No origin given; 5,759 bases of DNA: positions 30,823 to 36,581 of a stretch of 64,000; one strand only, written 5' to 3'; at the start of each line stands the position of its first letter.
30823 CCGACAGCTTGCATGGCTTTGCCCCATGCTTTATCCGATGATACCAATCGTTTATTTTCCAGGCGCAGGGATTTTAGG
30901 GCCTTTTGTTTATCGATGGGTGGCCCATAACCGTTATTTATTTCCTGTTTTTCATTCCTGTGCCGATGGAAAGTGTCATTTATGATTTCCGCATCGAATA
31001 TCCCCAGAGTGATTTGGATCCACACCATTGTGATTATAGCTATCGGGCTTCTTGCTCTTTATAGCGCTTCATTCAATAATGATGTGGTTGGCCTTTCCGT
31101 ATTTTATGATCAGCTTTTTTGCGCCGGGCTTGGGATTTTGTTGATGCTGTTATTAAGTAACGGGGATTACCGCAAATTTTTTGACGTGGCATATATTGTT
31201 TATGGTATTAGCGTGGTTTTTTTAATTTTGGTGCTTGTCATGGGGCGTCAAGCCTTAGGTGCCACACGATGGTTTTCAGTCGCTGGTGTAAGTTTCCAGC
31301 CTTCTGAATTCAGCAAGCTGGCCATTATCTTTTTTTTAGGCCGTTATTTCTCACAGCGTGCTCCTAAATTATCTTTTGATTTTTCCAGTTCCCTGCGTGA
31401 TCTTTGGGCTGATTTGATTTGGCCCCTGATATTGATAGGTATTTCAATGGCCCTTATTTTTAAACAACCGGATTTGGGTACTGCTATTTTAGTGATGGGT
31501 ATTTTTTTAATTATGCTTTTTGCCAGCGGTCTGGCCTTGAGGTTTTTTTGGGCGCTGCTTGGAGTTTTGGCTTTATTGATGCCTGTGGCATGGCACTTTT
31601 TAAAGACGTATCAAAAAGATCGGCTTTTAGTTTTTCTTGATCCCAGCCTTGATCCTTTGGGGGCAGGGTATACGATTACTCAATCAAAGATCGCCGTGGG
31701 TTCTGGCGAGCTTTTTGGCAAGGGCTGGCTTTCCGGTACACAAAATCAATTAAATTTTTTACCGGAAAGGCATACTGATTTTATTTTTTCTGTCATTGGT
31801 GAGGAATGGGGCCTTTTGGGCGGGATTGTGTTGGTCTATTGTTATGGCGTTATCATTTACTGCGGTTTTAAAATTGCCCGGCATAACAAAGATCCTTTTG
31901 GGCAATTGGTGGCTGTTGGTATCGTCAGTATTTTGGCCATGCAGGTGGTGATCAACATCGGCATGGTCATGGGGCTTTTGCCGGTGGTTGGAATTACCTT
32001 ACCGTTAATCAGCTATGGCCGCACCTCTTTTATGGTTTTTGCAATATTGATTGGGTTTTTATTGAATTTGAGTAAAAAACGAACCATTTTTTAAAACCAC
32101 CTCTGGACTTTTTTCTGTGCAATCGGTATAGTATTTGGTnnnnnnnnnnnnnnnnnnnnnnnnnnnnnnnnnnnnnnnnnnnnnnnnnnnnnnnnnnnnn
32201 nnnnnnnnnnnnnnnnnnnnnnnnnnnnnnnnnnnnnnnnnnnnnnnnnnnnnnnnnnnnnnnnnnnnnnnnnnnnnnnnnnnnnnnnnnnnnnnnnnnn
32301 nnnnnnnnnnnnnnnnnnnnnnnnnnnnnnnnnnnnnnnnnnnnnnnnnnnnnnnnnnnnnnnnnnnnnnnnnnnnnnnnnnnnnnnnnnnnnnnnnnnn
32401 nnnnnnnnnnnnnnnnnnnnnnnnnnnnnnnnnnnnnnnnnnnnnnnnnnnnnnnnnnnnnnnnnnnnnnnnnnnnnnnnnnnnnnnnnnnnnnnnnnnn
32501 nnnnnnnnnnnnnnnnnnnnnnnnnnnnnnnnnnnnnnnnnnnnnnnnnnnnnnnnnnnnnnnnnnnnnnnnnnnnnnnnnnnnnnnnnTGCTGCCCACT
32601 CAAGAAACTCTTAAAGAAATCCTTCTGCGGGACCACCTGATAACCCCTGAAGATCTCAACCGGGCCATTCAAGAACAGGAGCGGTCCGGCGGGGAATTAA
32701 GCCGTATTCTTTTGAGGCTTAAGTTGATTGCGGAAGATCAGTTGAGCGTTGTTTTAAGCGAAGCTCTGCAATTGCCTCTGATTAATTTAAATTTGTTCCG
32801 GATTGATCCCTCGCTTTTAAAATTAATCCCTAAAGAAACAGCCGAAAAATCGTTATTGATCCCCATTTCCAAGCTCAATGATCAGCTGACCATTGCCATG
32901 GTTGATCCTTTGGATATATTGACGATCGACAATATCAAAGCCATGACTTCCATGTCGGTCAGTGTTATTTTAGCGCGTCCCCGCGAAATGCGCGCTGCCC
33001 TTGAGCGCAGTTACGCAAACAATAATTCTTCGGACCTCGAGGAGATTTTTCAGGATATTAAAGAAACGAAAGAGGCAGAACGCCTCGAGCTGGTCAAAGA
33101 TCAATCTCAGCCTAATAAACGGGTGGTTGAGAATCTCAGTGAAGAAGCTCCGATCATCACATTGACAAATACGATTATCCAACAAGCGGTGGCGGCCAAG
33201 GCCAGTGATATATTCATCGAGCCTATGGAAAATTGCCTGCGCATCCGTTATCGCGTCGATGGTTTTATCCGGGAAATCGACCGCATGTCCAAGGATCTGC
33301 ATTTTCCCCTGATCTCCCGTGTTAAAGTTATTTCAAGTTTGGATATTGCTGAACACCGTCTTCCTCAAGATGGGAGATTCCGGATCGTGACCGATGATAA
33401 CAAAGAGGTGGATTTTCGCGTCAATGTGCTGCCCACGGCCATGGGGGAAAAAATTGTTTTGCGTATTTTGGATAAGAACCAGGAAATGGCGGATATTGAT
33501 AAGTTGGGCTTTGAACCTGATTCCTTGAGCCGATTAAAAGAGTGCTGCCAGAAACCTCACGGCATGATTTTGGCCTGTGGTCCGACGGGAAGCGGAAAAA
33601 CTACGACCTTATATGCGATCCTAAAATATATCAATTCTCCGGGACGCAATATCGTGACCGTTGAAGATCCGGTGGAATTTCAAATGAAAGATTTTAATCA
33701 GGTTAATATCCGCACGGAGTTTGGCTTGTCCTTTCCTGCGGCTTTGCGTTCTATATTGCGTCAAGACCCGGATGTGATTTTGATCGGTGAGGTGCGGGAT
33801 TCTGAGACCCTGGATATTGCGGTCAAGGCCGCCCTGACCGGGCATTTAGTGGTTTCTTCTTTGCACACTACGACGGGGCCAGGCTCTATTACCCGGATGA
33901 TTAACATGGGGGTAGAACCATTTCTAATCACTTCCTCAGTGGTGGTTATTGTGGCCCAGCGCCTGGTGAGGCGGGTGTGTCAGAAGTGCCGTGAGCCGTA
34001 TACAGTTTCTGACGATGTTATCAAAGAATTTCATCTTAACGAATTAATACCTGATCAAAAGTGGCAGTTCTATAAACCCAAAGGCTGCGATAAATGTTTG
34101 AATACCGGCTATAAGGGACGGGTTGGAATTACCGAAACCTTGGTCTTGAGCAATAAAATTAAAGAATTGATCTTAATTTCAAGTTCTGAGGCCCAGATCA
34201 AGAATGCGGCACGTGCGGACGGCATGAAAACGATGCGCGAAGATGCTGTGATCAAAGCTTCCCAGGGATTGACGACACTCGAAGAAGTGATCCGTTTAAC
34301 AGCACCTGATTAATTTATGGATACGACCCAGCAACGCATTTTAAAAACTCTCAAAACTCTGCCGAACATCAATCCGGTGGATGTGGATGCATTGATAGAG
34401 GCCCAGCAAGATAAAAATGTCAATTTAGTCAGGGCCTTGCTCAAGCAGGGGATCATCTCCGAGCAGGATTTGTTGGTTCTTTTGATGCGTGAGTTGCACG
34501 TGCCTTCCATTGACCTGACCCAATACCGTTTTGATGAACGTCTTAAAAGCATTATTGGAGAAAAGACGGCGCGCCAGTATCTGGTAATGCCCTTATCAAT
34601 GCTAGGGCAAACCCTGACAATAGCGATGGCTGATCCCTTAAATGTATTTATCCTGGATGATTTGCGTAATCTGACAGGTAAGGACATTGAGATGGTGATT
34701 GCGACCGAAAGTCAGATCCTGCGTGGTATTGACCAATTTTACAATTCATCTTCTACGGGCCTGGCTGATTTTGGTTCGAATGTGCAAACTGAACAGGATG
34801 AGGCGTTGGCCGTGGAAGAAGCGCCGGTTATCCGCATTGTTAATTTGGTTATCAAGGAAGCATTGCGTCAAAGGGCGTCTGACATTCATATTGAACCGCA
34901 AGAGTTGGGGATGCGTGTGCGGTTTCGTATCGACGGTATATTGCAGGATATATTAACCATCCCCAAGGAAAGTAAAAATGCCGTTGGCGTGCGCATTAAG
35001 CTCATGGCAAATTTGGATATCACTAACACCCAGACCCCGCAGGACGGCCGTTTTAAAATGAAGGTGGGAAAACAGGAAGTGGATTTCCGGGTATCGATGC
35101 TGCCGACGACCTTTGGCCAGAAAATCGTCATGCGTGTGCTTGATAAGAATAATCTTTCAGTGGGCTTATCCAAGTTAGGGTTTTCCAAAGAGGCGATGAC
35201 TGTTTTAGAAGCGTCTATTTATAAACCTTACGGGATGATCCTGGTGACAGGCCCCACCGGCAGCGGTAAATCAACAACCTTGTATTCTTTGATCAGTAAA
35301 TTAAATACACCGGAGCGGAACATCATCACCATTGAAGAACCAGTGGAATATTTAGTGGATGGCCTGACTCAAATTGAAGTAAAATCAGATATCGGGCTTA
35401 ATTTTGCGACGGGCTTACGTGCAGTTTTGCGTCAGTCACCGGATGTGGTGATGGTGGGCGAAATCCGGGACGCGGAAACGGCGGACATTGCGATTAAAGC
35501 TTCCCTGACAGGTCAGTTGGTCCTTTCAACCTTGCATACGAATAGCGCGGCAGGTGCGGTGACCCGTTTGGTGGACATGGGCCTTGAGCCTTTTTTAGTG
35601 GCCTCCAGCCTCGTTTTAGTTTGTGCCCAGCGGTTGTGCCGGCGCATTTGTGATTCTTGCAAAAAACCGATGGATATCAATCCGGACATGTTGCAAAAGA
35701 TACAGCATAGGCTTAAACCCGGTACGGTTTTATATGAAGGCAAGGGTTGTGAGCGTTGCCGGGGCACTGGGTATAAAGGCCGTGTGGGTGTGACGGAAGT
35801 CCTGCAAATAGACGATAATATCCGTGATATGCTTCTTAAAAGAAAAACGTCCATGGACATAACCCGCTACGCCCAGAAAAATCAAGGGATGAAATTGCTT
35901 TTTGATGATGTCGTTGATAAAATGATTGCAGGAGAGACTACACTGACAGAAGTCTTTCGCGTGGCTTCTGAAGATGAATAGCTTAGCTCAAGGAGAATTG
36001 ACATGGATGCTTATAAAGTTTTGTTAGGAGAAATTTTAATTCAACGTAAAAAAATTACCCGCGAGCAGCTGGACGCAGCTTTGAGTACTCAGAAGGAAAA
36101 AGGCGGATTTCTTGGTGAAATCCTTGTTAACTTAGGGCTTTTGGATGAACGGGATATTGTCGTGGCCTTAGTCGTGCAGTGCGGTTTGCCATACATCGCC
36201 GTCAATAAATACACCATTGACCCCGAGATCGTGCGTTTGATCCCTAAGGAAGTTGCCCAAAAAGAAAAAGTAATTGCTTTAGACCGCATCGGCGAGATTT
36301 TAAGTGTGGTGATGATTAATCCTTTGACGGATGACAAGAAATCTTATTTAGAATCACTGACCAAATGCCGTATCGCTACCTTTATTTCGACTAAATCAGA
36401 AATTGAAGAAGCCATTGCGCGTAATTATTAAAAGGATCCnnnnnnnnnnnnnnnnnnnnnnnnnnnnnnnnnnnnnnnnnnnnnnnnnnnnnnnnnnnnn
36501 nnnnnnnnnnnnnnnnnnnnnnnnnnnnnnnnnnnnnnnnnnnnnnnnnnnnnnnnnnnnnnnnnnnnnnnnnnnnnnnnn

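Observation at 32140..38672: Pilin-less tandem PilB-type ATPase module flanked by stand-alone MshEN domains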

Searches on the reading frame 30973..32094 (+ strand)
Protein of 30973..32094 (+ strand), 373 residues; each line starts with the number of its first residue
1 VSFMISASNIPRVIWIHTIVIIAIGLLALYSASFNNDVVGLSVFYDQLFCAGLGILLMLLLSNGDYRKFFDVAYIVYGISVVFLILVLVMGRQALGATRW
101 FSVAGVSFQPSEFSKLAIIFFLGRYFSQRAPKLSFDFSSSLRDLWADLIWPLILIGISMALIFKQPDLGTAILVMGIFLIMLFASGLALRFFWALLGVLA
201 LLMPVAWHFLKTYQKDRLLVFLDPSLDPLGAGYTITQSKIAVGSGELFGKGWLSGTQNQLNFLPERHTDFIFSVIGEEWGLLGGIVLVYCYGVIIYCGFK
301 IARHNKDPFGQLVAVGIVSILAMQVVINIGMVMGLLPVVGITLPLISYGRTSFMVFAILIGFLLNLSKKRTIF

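Call 3: search_protein_families(library=pfam, proteins=[window:30973-32094:+], max_evalue=0.01)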
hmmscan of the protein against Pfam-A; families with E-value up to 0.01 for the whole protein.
window:30973-32094:+ (373 aa): 1 family
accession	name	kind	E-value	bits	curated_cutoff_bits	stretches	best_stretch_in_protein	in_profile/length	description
PF01098.24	FTSW_RODA_SPOVE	-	2.1e-101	339.9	26.4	1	13-370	3-354/356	Cell cycle protein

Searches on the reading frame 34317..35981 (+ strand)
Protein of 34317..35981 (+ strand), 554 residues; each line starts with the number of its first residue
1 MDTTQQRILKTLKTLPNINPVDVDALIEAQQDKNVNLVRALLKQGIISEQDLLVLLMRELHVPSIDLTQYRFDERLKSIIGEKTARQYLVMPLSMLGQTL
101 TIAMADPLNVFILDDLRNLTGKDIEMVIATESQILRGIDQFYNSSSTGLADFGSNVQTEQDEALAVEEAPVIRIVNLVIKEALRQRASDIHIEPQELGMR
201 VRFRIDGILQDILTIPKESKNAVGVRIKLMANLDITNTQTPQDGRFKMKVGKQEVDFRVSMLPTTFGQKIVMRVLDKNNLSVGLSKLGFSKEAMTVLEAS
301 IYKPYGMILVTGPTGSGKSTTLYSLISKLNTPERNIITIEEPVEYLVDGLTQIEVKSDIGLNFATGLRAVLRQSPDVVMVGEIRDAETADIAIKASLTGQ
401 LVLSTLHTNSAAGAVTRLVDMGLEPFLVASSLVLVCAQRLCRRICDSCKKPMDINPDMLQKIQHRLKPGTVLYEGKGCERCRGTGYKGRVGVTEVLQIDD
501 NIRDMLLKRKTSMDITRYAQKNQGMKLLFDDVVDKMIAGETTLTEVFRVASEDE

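Call 3: search_protein_families(library=pfam, proteins=[window:34317-35981:+], max_evalue=0.01)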
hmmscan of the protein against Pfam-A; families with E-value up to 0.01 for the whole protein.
window:34317-35981:+ (554 aa): 10 families
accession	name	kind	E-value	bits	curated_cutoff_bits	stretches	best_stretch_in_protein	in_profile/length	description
PF00437.27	T2SSE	-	2.4e-131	438.2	24.9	1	167-548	4-370/370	Type II/IV secretion system protein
PF05157.20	MshEN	-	5.8e-22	77.9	23.1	1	61-145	2-87/90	MshEN domain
PF13401.12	AAA_22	-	1.5e-05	25.8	27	1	306-345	6-45/130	AAA domain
PF25199.1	nSTAND_NTPase5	-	0.00011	22.4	34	1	304-348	40-85/145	Novel STAND NTPase 5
PF13555.12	AAA_29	-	0.0015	18.7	27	1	304-322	21-39/61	P-loop containing region of AAA domain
PF20720.3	nSTAND3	-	0.0024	18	27.2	1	301-342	13-54/155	Novel STAND NTPase 3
PF13191.12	AAA_16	-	0.0027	18.6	32.6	1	303-353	23-64/167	AAA ATPase domain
PF13173.12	AAA_14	-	0.0032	17.9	27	0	307-398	4-86/129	AAA domain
PF00005.33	ABC_tran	-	0.0064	17.5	25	0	307-340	13-45/137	ABC transporter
PF01580.24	FtsK_SpoIIIE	-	0.0082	16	24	0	306-329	40-63/221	FtsK/SpoIIIE family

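Call 29: search_protein_families(library=ncbifam, proteins=[window:34317-35978:+], max_evalue=0.001)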
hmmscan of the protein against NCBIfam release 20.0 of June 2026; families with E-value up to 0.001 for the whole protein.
window:34317-35978:+ (554 aa): 21 families
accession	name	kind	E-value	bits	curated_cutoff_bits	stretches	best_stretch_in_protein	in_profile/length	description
TIGR02538.1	type_IV_pilB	equivalog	4.9e-176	586.7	675.65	1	10-551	4-563/564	type IV-A pilus assembly ATPase PilB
TIGR02533.1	type_II_gspE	equivalog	4.8e-171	569.7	630.25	1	84-549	8-485/486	type II secretion system ATPase GspE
NF053534.1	T4PilAsmATPsTfpB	equivalog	3.7e-133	445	850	1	39-550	55-582/584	type IV pilus assembly ATPase TfpB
NF007755.0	PRK10436.1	equivalog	1.4e-132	442.7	617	1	85-551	14-460/465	type II secretion system protein GspE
NF041000.1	ATPase_ComGA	equivalog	1.8e-74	250.1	300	1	178-441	3-265/267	competence type IV pilus ATPase ComGA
TIGR01420.1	pilT_fam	subfamily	2e-55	188.4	319.1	1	178-443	5-270/343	PilT/PilU family type 4a pilus ATPase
TIGR02525.1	plasmid_TraJ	equivalog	4.2e-28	98.4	368.3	1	244-421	90-272/372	plasmid transfer ATPase TraJ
TIGR02524.1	dot_icm_DotB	equivalog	3.2e-25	89.1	463.3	1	297-420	127-258/358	Dot/Icm type IV secretion system ATPase DotB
NF058587.1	archaellum_moto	equivalog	4.1e-14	52.2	550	1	308-419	278-394/527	archaellum flagellar ATPase motor FlaI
TIGR02782.1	TrbB_P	equivalog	1.5e-13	50.7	304.55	1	306-419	137-253/303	P-type conjugative transfer ATPase TrbB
TIGR03819.1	heli_sec_ATPase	hypoth_equivalog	2.5e-13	49.9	373.15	1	264-423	136-302/340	TadA family conjugal transfer-associated ATPase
TIGR02788.1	VirB11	equivalog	3.2e-13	49.4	249.95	1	290-422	130-266/308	P-type DNA transfer ATPase VirB11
NF010469.0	PRK13894.1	subfamily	5.5e-12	45.6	508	1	305-419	149-265/320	conjugal transfer ATPase TrbB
NF010407.0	PRK13833.1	subfamily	1e-10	41.6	499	1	296-421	136-262/323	conjugal transfer protein TrbB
NF008411.1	PRK11234.1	equivalog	6.2e-10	38.1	1170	1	27-146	503-621/723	cyclic di-3',5'-guanylate-activated glycosyltransferase NfrB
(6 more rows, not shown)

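Call 31: search_solved_structures(query=window:34317-35978:+, max_evalue=1e-20)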
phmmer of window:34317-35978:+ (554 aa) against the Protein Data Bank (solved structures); distinct sequences matched with E-value up to 1e-20: 22.
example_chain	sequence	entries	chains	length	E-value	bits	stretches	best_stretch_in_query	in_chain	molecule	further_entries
6olj_C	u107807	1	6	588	2.5e-151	508.1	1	32-553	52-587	Type IV pilus biogenesis ATPase PilB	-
5tsg_B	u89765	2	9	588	3.3e-151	507.7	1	32-553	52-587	Type IV pilus biogenesis ATPase PilB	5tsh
5zfr_A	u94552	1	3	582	4.5e-148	497.4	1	37-553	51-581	Type IV pilus biogenesis ATPase PilB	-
3jc8_Ba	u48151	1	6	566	3.8e-146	491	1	19-548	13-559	Type IV-A pilus assembly ATPase PilB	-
6f8l_G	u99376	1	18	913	6.5e-128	430.9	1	17-547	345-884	Type IV pilus assembly protein PilF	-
4pht_A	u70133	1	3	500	5.8e-117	394.8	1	157-552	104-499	General secretory pathway protein E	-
4ksr_A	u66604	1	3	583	6.9e-114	384.6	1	160-553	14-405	Type II secretion system protein E, Hemolysin-coregulated protein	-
4kss_A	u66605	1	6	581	7.6e-114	384.5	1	160-552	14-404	Type II secretion system protein E, hemolysin-coregulated protein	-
1p9r_A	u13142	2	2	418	1.7e-113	383.3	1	159-549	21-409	General secretion pathway protein E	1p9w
5oiu_A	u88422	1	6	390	9.3e-109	367.7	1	166-547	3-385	Type IV pilus assembly protein PilF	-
5it5_F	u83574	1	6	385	4e-108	365.6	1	173-547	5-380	ATP binding motif-containing protein PilF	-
6ejf_A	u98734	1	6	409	4.2e-108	365.5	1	173-547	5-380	Type IV pilus assembly protein PilF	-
5fl3_A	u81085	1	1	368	5.9e-37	130.8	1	178-441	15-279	PILI RETRACTION PROTEIN PILT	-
2ewv_A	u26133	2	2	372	3.5e-33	118.4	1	165-421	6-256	twitching motility protein PilT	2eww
2gsz_A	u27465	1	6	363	1.8e-32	116.1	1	178-421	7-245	twitching motility protein PilT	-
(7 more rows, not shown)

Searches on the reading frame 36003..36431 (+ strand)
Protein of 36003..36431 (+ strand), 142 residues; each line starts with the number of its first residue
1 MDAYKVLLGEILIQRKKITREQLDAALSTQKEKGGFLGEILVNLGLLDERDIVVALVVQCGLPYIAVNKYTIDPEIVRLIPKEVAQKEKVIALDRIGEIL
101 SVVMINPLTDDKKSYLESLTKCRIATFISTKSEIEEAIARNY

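Call 3: search_protein_families(library=pfam, proteins=[window:36003-36431:+], max_evalue=0.01)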
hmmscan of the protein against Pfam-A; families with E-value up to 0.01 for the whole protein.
window:36003-36431:+ (142 aa): 1 family
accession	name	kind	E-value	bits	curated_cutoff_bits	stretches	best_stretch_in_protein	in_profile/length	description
PF05157.20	MshEN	-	1.9e-13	50.6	23.1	1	61-142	2-84/90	MshEN domain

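Call 29: search_protein_families(library=ncbifam, proteins=[window:36003-36428:+], max_evalue=0.001)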
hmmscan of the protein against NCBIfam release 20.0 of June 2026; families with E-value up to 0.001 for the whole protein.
window:36003-36428:+ (142 aa): 5 families
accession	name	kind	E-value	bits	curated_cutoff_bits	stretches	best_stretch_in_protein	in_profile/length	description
NF053729.1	c-di-GMP_motif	domain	3.7e-16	58.6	38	1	8-57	2-51/53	cyclic di-GMP-binding domain-containing protein, MshE-related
TIGR02538.1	type_IV_pilB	equivalog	6.9e-16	58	675.65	1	8-141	2-135/564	type IV-A pilus assembly ATPase PilB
NF012033.0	PRK15489.1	equivalog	1.7e-15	56.2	537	1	5-138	490-623/703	glycosyl transferase family protein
NF008411.1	PRK11234.1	equivalog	2.1e-14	52.9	1170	1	7-136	483-611/723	cyclic di-3',5'-guanylate-activated glycosyltransferase NfrB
TIGR03029.1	EpsG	equivalog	1.5e-09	37.4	313.8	1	7-80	4-77/274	chain length determinant protein tyrosine kinase EpsG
